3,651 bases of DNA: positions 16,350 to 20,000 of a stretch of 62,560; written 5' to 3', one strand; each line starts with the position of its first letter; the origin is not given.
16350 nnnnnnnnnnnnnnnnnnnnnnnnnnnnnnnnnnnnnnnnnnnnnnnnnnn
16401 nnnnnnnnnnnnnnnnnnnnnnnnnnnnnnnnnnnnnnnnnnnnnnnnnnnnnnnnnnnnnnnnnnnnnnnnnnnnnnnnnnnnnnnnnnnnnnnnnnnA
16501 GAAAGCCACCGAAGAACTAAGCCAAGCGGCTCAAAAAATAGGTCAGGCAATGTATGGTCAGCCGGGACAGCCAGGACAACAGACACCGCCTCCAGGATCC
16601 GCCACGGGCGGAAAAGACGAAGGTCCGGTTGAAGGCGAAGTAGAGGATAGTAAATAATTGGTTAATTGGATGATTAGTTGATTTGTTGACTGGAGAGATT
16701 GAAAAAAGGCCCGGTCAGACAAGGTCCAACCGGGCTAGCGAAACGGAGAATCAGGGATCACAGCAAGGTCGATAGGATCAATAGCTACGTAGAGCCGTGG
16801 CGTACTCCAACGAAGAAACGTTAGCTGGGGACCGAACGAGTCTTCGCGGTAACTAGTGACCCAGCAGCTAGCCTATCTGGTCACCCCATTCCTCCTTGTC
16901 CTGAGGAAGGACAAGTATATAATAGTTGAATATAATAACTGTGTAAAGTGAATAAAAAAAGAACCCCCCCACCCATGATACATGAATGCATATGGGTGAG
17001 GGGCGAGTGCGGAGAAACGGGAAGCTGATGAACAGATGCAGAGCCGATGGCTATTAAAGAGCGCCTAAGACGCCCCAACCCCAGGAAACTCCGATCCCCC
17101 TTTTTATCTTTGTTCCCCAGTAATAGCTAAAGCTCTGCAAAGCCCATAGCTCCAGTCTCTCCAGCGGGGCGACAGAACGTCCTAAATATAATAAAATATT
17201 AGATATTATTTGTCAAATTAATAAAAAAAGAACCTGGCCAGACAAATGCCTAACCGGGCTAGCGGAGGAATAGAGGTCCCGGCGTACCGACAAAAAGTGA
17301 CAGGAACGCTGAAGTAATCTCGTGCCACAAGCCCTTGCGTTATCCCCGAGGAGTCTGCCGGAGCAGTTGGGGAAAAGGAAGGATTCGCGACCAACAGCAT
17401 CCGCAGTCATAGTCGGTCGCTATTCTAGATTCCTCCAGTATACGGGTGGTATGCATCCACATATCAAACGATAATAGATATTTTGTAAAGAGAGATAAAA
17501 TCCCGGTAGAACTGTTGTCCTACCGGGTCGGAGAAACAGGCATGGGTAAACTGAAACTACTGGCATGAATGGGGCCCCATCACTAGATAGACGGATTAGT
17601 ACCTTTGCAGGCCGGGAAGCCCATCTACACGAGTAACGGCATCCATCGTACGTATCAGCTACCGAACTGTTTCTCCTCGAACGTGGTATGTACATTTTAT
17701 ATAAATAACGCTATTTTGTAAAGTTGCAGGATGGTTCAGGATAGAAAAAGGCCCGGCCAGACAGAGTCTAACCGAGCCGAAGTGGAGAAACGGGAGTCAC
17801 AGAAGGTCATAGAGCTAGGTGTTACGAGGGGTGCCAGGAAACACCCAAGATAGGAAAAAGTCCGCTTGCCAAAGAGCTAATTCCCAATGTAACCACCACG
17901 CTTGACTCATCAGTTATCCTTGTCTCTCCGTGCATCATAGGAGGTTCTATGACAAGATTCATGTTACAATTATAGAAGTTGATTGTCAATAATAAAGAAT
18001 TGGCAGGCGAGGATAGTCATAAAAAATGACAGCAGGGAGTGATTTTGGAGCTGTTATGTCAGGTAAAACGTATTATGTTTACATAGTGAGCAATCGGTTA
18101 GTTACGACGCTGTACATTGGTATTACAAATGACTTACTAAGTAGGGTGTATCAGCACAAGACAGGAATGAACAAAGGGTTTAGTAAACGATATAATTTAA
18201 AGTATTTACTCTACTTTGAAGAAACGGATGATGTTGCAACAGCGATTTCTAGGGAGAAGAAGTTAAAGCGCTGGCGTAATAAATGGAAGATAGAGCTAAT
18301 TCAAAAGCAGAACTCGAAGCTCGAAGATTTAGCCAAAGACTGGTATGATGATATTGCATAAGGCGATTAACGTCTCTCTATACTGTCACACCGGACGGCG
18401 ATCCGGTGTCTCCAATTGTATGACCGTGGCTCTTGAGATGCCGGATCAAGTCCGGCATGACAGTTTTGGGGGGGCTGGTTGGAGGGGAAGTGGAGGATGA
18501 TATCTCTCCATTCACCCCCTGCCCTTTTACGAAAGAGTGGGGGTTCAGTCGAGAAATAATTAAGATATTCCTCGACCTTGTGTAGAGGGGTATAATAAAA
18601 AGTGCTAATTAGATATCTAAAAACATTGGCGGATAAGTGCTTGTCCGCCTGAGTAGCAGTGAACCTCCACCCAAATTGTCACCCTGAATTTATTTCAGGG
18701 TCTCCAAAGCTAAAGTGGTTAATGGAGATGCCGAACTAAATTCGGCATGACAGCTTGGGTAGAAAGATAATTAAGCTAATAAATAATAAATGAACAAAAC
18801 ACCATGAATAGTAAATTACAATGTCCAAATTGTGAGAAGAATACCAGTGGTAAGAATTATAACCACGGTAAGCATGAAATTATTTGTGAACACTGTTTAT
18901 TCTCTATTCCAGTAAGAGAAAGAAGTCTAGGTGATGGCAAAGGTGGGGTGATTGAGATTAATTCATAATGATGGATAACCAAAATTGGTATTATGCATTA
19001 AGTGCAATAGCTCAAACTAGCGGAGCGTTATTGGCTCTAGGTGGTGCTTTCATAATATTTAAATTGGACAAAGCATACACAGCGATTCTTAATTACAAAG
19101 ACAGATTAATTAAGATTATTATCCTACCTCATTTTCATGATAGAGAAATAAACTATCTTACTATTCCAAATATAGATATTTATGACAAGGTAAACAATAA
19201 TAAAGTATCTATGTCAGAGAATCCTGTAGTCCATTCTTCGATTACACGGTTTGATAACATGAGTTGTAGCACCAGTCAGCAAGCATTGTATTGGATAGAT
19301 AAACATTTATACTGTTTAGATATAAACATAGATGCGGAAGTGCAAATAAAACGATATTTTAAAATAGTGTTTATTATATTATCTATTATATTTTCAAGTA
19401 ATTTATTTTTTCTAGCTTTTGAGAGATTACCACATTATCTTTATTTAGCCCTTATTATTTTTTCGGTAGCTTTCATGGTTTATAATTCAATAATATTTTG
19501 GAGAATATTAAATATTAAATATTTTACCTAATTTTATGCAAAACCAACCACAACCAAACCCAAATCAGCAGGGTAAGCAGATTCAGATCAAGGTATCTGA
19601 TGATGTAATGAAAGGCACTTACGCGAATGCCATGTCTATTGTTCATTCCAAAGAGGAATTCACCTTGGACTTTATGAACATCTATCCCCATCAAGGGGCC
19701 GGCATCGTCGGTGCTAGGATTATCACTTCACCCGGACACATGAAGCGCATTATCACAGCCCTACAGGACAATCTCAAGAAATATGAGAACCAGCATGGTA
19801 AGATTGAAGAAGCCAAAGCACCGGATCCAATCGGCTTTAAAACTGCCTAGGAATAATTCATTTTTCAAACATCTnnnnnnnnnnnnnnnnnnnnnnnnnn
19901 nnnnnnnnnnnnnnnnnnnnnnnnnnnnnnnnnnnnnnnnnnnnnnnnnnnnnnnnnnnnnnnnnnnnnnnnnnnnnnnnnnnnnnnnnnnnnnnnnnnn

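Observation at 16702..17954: Head-to-tail array of five paralogous, independently transcribed structured sRNAs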

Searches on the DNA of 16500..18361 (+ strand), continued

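Call 102: search_with_rna_model(model_id=R1, source=window, start=16500, end=18200, max_evalue=1, make_alignment=true, show_alignments=5)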
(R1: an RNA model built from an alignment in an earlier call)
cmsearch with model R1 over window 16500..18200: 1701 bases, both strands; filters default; matches with E-value up to 1: 6.
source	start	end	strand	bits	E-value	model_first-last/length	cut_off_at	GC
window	16700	16897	-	216.6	5.8e-65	1-201/201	no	0.54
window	17742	17931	-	205.7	1e-61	1-201/201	no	0.51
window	17222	17340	-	24.3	1e-07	1-201/201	no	0.52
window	16953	17164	-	20.8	1.2e-06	1-201/201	no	0.51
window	17492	17580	-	15.4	4.6e-05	1-201/201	no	0.51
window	16811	16846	+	6.9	0.016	52-87/201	no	0.56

Alignment A5: 6 matches aligned to the model, 282 columns, each read 5' to 3' on its own strand. Consensus structure (alignment columns), stored with it:
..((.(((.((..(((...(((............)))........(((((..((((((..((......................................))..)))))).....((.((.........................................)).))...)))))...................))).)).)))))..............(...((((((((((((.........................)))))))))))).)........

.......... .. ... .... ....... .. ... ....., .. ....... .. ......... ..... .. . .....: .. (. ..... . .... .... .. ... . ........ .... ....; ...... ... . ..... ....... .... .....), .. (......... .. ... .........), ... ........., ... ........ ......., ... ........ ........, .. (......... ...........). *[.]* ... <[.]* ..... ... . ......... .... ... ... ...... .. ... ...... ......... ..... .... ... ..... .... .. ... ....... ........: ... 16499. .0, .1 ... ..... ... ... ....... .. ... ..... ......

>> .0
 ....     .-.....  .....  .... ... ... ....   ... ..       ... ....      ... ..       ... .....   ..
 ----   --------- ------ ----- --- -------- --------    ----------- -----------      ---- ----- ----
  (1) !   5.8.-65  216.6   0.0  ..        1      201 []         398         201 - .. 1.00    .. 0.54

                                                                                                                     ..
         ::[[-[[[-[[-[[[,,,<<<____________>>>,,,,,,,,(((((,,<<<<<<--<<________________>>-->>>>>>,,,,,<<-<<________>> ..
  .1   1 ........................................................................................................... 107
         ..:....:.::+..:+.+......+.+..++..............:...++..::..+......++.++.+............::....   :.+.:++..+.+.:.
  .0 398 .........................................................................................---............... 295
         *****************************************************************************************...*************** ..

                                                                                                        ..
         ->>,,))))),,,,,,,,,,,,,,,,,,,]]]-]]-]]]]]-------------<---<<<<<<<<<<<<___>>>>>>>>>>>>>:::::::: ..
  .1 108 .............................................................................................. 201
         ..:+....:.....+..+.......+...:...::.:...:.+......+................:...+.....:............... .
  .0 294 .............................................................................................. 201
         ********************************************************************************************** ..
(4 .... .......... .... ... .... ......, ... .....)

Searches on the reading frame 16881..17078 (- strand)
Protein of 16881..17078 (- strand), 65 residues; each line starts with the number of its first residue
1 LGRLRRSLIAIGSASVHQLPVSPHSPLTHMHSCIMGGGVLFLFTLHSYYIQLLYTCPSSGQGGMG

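Call 84: search_protein_families(library=pfam, proteins=[window:16881-17078:-], max_evalue=1)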
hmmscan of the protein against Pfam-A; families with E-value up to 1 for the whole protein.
window:16881-17078:- (65 aa): 0 families

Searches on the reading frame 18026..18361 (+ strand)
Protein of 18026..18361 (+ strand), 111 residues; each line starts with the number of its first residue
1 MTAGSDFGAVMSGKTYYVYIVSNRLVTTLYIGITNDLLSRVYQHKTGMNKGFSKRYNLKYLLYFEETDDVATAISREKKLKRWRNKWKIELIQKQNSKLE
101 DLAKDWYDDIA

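Call 10: search_protein_families(library=ncbifam, proteins=[window:18026-18361:+])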
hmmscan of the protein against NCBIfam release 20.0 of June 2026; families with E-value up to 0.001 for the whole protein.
window:18026-18361:+ (111 aa): 0 families

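Call 12: search_protein_families(library=pfam, proteins=[window:18026-18361:+], max_evalue=0.01)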
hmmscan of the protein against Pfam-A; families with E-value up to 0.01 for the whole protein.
window:18026-18361:+ (111 aa): 1 family
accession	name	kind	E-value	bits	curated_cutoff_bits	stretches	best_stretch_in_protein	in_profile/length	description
PF01541.30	GIY-YIG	-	6e-13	49.3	22.6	1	16-89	2-77/78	GIY-YIG catalytic domain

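Call 38: find_homologous_proteins(query=window:18026-18361:+, max_evalue=0.00001)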
Query window:18026-18361:+ (111 aa): 376 proteins with E <= 0.00001 among 377 candidates; the best 120 are listed.
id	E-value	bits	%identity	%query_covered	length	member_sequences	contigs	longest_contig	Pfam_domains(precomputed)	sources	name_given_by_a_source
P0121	9.3e-60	217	100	91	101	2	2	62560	PF01541.31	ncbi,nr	ncbi:GIY-YIG nuclease family protein [Patescibacteria group bacterium]|nr:GIY-YIG nuclease family pr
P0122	5.8e-37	144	66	88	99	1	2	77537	PF01541.31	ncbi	-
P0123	1.1e-36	143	65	88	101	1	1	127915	PF01541.31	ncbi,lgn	-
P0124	3.0e-36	142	62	88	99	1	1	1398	PF01541.31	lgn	-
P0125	3.7e-36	141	67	86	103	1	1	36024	PF01541.31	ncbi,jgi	ncbi:MAG: GIY-YIG nuclease family protein [Patescibacteria group bacterium]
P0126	2.2e-34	136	60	84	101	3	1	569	PF01541.31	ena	-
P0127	4.5e-31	125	58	89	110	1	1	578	PF01541.31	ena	-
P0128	4.9e-31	125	63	85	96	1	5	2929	PF10544.16,PF01541.31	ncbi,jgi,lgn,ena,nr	ncbi:MAG: GIY-YIG nuclease family protein [Nitrospirae bacterium]|nr:GIY-YIG nuclease family protein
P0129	8.3e-31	124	62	85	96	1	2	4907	PF10544.16,PF01541.31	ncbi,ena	-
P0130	1.0e-30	124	61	86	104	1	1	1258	PF01541.31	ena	-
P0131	1.1e-30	124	62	85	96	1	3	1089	PF10544.16,PF01541.31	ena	-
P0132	1.9e-30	123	62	85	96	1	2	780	PF10544.16,PF01541.31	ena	-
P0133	2.1e-30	123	57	89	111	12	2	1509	PF10544.16,PF01541.31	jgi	-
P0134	3.2e-30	122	58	86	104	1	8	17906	PF01541.31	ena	-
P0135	4.8e-30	122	56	86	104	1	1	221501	PF01541.31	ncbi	-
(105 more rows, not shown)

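Call 39: find_encoding_contigs(protein=P0122, flank=6000, max_places=2)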
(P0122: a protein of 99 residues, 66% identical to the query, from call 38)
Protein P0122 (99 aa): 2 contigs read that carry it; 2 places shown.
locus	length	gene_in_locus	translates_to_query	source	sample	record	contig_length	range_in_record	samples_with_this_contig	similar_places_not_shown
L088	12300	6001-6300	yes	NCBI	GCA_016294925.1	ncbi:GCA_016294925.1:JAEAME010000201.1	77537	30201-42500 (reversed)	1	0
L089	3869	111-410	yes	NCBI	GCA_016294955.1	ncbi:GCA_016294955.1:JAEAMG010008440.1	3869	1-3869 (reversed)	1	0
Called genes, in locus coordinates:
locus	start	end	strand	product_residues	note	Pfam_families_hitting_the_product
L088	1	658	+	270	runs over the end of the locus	PF00565:SNase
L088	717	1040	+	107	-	-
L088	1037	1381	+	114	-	-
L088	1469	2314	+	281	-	PF04471:Mrr_cat (faint)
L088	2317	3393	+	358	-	PF00348:polyprenyl_synt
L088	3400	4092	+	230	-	PF01255:Prenyltransf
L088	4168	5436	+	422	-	PF05496:RuvB_N, PF00004:AAA, PF07728:AAA_5 (weak), PF13173:AAA_14 (weak), PF16193:AAA_assoc_2, PF12002:MgsA_C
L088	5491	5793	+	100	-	PF00300:His_Phos_1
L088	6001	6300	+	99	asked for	PF01541:GIY-YIG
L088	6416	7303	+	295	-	PF00892:EamA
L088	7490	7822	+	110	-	-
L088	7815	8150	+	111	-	-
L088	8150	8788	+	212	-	PF13646:HEAT_2 (faint), PF25757:TPR_DNAAF5 (faint), PF25786:HEAT_GCN1_C (faint), PF01602:Adaptin_N (faint), PF02985:HEAT (faint), PF12717:Cnd1 (weak)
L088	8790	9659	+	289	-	PF01149:Fapy_DNA_glyco, PF06831:H2TH, PF06827:zf-FPG_IleRS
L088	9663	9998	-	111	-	PF02681:DUF212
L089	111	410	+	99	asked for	PF01541:GIY-YIG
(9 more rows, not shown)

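Call 40: find_encoding_contigs(protein=P0123, flank=6000, max_places=2)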
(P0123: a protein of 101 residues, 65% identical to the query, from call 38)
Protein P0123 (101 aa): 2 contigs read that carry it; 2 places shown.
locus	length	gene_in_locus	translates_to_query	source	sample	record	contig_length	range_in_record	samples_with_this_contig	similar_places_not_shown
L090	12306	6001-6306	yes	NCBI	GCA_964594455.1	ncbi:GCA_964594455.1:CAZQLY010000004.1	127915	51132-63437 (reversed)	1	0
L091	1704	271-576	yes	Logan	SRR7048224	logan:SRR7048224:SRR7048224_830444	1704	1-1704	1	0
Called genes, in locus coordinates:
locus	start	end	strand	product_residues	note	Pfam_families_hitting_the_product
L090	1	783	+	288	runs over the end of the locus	PF00565:SNase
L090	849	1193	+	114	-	-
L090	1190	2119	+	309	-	PF04471:Mrr_cat (faint)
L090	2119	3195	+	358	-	PF00348:polyprenyl_synt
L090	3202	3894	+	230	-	PF01255:Prenyltransf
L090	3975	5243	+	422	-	PF05496:RuvB_N, PF00158:Sigma54_activat (faint), PF00004:AAA, PF07728:AAA_5 (weak), PF13173:AAA_14 (weak), PF16193:AAA_assoc_2, PF12002:MgsA_C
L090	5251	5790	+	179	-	PF00300:His_Phos_1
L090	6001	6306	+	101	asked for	PF01541:GIY-YIG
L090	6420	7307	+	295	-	PF00892:EamA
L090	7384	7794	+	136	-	-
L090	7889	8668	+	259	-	-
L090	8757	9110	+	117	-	PF06210:DUF1003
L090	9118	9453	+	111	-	-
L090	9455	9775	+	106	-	-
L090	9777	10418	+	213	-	PF12717:Cnd1 (faint), PF13646:HEAT_2 (faint), PF25780:TPR_IPO5 (faint), PF25786:HEAT_GCN1_C (faint), PF13513:HEAT_EZ (faint), PF02985:HEAT (faint), PF01602:Adaptin_N (weak)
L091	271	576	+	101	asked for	PF01541:GIY-YIG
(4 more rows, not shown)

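Call 41: find_encoding_contigs(protein=P0125, flank=6000, max_places=2)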
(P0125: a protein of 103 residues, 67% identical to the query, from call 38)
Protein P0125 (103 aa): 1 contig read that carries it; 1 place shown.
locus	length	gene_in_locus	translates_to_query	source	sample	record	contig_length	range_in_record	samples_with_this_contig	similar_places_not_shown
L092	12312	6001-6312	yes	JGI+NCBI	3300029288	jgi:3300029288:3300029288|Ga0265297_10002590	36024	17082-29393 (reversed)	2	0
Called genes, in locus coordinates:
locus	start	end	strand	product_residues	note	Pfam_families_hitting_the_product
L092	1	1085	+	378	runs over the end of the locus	-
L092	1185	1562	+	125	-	PF13473:Cupredoxin_1, PF00127:Copper-bind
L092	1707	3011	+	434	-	PF00270:DEAD, PF04851:ResIII (weak), PF00271:Helicase_C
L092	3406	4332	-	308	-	-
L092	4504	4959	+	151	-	PF01042:Ribonuc_L-PSP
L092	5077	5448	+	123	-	-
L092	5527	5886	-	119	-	-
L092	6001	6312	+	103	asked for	PF01541:GIY-YIG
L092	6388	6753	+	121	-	-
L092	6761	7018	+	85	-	PF01541:GIY-YIG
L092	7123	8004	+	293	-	PF01555:N6_N4_Mtase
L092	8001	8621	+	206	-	PF02976:MutH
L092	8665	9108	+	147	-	-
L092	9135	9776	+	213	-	-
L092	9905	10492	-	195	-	-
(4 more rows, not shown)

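Call 48: search_protein_families(library=padloc, proteins=[window:18026-18361:+], max_evalue=0.01)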
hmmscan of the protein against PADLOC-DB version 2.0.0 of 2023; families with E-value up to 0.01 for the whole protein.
window:18026-18361:+ (111 aa): 0 families

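Call 49: search_protein_families(library=phrogs, proteins=[window:18026-18361:+], max_evalue=0.01)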
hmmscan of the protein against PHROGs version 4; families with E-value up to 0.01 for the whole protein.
window:18026-18361:+ (111 aa): 2 families
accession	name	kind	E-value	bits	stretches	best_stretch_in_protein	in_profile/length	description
phrog_16880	-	DNA, RNA and nucleotide metabolism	0.0016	19.4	0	11-47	2-38/162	endonuclease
phrog_35456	-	unknown function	0.0046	17.7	0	12-50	3-41/189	-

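Call 76: find_related_loci(query=window:18026-18361:+, collection=metagenome_contigs, flank=5000)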
Query window:18026-18361:+ (111 aa) in metagenome_contigs; peptide patterns used: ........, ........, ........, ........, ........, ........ (x = any residue, [..] = any of these).
586 stretches matched a pattern; 426 encode a relative of the query (tblastn E <= 1e-3); the best 80 are kept; 80 distinct loci.
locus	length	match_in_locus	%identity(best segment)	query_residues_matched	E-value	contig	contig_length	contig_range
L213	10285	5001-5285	67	15-109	2e-40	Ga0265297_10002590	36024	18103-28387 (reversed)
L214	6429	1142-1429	57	14-109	2e-35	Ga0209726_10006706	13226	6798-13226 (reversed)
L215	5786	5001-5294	57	14-111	1e-35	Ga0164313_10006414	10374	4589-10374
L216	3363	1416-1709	57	14-111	1e-35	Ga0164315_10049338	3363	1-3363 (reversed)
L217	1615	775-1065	56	10-106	3e-35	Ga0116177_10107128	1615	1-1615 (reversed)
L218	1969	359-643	59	16-110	1e-34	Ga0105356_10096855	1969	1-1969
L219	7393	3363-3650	56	14-109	1e-33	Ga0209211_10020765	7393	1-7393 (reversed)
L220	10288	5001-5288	57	14-109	2e-35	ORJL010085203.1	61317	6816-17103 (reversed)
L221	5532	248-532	57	16-110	8e-34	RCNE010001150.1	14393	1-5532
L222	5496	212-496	56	16-110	6e-33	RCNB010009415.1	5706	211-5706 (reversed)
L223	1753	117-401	57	16-110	2e-33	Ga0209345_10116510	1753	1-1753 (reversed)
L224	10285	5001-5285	58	16-110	3e-33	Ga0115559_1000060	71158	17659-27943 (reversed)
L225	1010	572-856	54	14-108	7e-34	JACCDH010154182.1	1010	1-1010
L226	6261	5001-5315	51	3-107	1e-32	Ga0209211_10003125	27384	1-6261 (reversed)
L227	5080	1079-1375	53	10-108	7e-33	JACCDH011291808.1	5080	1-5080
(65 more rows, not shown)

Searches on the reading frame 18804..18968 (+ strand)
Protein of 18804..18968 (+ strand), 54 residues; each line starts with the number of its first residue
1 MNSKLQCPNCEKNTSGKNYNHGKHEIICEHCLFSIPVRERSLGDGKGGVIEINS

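Call 48: search_protein_families(library=padloc, proteins=[window:18804-18968:+], max_evalue=0.01)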
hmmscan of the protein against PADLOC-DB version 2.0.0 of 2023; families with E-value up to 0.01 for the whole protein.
window:18804-18968:+ (54 aa): 0 families

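Call 49: search_protein_families(library=phrogs, proteins=[window:18804-18968:+], max_evalue=0.01)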
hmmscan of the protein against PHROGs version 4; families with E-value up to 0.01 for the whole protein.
window:18804-18968:+ (54 aa): 1 family
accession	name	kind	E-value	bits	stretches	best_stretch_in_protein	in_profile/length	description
phrog_5602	-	unknown function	0.0012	19.5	1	4-38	18-55/60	-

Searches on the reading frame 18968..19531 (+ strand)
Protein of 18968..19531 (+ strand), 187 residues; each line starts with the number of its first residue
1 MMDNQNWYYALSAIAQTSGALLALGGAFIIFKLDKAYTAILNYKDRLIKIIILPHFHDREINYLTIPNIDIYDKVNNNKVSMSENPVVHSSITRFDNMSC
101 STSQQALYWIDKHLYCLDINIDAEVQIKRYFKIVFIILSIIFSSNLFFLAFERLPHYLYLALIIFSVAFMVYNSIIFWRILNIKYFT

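Call 10: search_protein_families(library=ncbifam, proteins=[window:18968-19531:+])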
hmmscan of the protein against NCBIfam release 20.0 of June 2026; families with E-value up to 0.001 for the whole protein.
window:18968-19531:+ (187 aa): 0 families

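Call 12: search_protein_families(library=pfam, proteins=[window:18968-19531:+], max_evalue=0.01)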
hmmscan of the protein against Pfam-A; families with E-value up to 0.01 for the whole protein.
window:18968-19531:+ (187 aa): 0 families

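Call 48: search_protein_families(library=padloc, proteins=[window:18968-19531:+], max_evalue=0.01)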
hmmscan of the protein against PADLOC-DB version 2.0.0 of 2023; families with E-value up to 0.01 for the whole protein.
window:18968-19531:+ (187 aa): 0 families

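Call 49: search_protein_families(library=phrogs, proteins=[window:18968-19531:+], max_evalue=0.01)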
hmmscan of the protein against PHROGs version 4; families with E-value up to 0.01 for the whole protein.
window:18968-19531:+ (187 aa): 0 families

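Call 61: find_homologous_proteins(query=window:18968-19531:+, max_evalue=0.001)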
Query window:18968-19531:+ (187 aa): 1 proteins with E <= 0.001 among 195 candidates.
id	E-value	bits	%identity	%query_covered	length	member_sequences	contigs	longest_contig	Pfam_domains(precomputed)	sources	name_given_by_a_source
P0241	6.4e-116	403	100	99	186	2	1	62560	-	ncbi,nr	ncbi:hypothetical protein KKG41_04500 [Patescibacteria group bacterium]|nr:hypothetical protein [Pat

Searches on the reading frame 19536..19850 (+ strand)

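Call 10: search_protein_families(library=ncbifam, proteins=[window:19536-19850:+])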
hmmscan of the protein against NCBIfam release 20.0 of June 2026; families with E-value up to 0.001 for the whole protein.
window:19536-19850:+ (104 aa): 0 families

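Call 12: search_protein_families(library=pfam, proteins=[window:19536-19850:+], max_evalue=0.01)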
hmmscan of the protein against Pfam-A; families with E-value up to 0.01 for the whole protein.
window:19536-19850:+ (104 aa): 1 family
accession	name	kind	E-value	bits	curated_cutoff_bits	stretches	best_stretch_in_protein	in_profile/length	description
PF11950.13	DUF3467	-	4.2e-24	84.8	25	1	2-91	2-91/92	Protein of unknown function (DUF3467)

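Call 48: search_protein_families(library=padloc, proteins=[window:19536-19850:+], max_evalue=0.01)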
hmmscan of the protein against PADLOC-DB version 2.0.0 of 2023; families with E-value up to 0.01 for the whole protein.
window:19536-19850:+ (104 aa): 0 families

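Call 49: search_protein_families(library=phrogs, proteins=[window:19536-19850:+], max_evalue=0.01)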
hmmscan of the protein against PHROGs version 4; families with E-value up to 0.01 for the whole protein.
window:19536-19850:+ (104 aa): 1 family
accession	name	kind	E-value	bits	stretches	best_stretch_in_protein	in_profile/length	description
phrog_7919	-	unknown function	7.6e-09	36.8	1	24-95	22-91/105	-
